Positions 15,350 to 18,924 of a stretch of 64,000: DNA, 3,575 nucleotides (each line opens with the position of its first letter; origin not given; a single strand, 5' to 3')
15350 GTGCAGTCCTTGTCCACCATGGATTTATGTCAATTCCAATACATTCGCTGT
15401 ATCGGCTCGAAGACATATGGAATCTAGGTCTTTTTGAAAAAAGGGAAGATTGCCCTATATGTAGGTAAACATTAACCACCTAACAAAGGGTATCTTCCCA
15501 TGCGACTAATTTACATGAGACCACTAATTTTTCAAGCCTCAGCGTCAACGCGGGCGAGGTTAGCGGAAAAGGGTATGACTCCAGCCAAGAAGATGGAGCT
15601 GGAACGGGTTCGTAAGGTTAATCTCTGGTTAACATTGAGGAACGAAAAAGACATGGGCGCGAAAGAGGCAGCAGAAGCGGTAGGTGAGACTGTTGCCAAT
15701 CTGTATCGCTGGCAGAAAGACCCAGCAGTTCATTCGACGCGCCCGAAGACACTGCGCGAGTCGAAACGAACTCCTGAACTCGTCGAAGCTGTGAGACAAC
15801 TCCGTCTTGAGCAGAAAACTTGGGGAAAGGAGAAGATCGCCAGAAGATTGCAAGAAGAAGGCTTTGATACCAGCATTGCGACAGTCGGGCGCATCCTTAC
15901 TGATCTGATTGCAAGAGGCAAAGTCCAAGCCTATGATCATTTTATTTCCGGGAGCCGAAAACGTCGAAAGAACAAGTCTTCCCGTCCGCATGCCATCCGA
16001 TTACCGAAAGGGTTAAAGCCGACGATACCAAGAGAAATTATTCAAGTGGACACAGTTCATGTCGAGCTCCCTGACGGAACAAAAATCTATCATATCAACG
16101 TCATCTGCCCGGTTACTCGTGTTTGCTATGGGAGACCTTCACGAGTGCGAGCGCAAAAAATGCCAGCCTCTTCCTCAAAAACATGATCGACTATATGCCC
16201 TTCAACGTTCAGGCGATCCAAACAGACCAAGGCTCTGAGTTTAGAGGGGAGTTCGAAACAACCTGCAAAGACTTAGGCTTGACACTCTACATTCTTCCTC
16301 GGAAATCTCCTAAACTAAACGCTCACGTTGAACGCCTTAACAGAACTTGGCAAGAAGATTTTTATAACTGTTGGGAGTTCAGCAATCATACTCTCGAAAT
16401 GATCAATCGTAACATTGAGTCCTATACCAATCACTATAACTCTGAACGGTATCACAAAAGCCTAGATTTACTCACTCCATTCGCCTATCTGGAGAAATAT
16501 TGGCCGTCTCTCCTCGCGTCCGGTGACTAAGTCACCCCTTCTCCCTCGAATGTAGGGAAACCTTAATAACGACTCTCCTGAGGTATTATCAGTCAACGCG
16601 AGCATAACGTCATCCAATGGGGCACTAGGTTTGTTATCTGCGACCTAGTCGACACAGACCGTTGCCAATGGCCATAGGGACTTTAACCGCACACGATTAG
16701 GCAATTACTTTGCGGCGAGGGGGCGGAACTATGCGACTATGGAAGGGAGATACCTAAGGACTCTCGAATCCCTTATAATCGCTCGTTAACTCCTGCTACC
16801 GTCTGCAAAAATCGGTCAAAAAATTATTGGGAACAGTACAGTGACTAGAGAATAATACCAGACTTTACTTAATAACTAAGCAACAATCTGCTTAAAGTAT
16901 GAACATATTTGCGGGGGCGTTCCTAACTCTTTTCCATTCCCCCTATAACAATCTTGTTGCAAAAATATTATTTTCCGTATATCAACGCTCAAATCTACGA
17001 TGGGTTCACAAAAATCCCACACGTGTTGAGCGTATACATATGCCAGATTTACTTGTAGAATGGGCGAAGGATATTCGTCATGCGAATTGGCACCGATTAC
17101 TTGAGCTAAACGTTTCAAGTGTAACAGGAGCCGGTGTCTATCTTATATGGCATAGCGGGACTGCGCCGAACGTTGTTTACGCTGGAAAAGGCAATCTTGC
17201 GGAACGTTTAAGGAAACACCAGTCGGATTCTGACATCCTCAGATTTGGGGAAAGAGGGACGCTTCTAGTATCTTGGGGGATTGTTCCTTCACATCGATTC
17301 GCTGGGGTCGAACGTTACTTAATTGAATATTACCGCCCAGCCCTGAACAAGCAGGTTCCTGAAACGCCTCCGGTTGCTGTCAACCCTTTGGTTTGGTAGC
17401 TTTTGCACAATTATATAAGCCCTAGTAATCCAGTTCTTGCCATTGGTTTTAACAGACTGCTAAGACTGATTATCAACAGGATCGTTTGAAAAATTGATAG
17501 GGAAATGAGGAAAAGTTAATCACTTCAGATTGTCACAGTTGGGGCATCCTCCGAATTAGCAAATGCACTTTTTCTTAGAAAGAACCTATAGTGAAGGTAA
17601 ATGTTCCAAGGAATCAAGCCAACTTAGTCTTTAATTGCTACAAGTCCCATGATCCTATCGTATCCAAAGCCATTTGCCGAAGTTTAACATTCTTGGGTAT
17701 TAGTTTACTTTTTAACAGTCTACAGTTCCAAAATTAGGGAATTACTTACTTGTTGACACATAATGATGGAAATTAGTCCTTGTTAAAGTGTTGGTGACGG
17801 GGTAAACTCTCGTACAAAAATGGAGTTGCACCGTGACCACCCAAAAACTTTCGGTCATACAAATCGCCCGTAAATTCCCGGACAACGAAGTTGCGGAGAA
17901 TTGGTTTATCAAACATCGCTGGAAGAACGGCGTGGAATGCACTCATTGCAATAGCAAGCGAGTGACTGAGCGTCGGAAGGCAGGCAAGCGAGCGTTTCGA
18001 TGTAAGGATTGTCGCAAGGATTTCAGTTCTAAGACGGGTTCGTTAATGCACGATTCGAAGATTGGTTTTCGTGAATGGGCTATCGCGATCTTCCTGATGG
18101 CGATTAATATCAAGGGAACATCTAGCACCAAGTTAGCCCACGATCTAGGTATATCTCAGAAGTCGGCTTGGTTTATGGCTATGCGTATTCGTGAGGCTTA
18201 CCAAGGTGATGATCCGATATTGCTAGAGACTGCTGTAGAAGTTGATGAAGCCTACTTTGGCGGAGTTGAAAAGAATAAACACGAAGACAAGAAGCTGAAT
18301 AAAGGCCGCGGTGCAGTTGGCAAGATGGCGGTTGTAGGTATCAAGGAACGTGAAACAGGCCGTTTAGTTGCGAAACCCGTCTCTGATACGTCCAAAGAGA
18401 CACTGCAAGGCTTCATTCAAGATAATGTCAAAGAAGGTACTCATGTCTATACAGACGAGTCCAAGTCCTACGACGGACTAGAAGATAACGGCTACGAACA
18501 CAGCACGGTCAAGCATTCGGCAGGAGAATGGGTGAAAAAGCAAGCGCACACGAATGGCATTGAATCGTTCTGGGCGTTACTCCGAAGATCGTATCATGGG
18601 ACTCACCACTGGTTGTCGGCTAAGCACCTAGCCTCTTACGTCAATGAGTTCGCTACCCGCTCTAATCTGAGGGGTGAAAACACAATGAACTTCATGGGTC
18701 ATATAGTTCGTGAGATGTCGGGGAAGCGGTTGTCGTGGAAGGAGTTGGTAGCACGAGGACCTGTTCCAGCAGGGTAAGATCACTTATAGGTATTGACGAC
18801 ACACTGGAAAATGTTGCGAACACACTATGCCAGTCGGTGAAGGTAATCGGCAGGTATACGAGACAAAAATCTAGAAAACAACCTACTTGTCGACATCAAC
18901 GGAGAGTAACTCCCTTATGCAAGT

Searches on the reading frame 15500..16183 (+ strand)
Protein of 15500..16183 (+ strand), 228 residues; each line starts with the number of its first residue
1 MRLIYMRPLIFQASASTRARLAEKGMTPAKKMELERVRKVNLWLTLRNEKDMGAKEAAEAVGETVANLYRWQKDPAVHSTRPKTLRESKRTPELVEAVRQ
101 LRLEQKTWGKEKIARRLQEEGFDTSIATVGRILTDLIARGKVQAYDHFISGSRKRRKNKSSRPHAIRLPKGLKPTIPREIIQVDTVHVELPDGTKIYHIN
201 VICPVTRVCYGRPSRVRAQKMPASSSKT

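Call 73: search_protein_families(library=pfam, proteins=[window:15500-16183:+], max_evalue=1)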
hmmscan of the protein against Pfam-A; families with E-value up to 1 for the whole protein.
window:15500-16183:+ (228 aa): 5 families
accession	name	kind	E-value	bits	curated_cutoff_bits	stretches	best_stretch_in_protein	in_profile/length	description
PF13565.12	HTH_32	-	6.2e-07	30.3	33.7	1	78-133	17-73/73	Homeodomain-like domain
PF01316.27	Arg_repressor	-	0.0072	16.5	27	1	94-139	6-51/70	Arginine repressor, DNA binding domain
PF07618.16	DUF1580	-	0.081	13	24.4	1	62-100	13-51/57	Protein of unknown function (DUF1580)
PF00665.32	rve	-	0.093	13.4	32.6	1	175-213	2-41/102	Integrase core domain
PF01475.25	FUR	-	0.17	12.5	23.1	1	107-154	24-71/121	Ferric uptake regulator family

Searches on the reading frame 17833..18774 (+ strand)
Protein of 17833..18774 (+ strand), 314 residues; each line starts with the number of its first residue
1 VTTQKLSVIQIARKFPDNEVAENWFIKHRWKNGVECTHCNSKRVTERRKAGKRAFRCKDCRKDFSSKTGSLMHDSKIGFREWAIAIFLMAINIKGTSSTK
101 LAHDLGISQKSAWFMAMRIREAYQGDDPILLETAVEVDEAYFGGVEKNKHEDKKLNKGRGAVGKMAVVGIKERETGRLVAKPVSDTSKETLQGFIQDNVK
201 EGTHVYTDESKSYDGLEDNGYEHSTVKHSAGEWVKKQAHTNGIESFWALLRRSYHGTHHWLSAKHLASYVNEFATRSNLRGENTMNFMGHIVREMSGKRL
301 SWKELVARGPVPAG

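Call 19: search_protein_families(library=pfam, proteins=[window:17833-18774:+], max_evalue=0.001)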
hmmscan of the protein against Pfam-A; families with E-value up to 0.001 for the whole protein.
window:17833-18774:+ (314 aa): 2 families
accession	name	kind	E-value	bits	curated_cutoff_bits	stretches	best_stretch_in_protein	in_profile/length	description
PF12762.13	DDE_Tnp_IS1595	-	5.8e-43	147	27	1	132-278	3-153/153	ISXO2-like transposase domain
PF12760.12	Zn_ribbon_IS1595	-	3.3e-07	30.6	25.4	1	17-62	2-45/46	Transposase zinc-ribbon domain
